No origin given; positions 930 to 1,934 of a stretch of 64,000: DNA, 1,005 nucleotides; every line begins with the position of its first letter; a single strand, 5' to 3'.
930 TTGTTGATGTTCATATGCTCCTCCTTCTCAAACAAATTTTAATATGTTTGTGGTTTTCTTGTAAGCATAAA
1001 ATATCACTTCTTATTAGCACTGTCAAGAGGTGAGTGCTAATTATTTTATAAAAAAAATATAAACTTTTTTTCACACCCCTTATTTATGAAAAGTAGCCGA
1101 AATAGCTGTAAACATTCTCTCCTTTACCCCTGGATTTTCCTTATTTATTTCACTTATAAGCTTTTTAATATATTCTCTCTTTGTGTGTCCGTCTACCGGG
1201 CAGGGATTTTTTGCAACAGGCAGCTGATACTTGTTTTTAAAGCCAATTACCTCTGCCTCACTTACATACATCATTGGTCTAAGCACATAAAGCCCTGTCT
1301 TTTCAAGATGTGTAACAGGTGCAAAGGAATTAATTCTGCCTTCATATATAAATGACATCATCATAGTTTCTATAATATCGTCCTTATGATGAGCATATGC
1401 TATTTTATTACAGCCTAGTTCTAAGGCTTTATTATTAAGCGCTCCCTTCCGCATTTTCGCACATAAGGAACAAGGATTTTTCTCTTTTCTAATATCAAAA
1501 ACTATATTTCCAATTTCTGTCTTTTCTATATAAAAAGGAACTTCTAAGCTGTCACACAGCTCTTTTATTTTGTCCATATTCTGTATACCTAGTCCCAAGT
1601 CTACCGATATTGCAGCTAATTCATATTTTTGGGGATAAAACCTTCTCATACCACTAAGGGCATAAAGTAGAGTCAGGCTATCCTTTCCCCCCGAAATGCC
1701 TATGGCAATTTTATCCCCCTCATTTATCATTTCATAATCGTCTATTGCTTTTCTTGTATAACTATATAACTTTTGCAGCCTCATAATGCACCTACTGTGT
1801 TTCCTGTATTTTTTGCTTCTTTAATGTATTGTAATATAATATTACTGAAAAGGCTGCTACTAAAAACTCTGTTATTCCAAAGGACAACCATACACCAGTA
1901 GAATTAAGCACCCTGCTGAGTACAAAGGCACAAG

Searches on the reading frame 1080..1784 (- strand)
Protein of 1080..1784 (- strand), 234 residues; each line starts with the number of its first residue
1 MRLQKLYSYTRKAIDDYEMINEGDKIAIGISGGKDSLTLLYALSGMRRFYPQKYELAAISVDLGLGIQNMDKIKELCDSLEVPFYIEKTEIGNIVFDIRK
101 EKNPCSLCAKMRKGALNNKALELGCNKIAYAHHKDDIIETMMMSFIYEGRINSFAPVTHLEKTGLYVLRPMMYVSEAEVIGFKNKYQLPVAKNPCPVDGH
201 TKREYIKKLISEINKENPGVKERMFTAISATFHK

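Call 61: find_encoding_contigs(protein=window:1080-1784:-, flank=10000, max_places=3)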
Protein window:1080-1784:- (234 aa): 24 contigs read that carry it; 3 places shown.
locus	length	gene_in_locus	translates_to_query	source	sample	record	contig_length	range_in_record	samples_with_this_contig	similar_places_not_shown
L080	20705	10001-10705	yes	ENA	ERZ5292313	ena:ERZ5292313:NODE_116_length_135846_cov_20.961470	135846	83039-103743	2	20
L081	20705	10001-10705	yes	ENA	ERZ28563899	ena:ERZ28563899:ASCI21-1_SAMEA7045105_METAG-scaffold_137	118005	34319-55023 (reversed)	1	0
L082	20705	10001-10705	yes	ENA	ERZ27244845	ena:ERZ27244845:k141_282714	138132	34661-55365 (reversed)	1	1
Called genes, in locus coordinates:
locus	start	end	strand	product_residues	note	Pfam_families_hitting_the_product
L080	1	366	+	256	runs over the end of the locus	PF03848:TehB (weak), PF13489:Methyltransf_23, PF01209:Ubie_methyltran, PF13847:Methyltransf_31, PF08241:Methyltransf_11, PF08242:Methyltransf_12, PF13649:Methyltransf_25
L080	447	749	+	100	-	PF07876:Dabb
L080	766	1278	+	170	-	-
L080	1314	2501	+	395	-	PF00155:Aminotran_1_2, PF00266:Aminotran_5, PF01041:DegT_DnrJ_EryC1 (weak)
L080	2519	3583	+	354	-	PF00155:Aminotran_1_2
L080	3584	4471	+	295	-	PF04018:VCA0040-like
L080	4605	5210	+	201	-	PF12672:DUF3793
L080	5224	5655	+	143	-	PF00258:Flavodoxin_1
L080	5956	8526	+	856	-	PF02743:dCache_1, PF00512:HisKA, PF02518:HATPase_c, PF00072:Response_reg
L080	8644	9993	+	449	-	PF01554:MatE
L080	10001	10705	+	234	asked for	PF01171:ATP_bind_3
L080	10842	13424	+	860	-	PF02861:Clp_N, PF23569:NBD_SMAX1 (weak), PF00004:AAA, PF17871:AAA_lid_9, PF00004:AAA, PF07724:AAA_2, PF07728:AAA_5, PF10431:ClpB_D2-small, +8 more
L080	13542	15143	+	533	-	PF00488:MutS_V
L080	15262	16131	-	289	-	PF01430:HSP33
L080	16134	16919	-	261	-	PF13489:Methyltransf_23, PF13649:Methyltransf_25, PF13847:Methyltransf_31, PF08241:Methyltransf_11, PF08242:Methyltransf_12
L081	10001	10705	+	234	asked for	PF01171:ATP_bind_3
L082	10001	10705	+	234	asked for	PF01171:ATP_bind_3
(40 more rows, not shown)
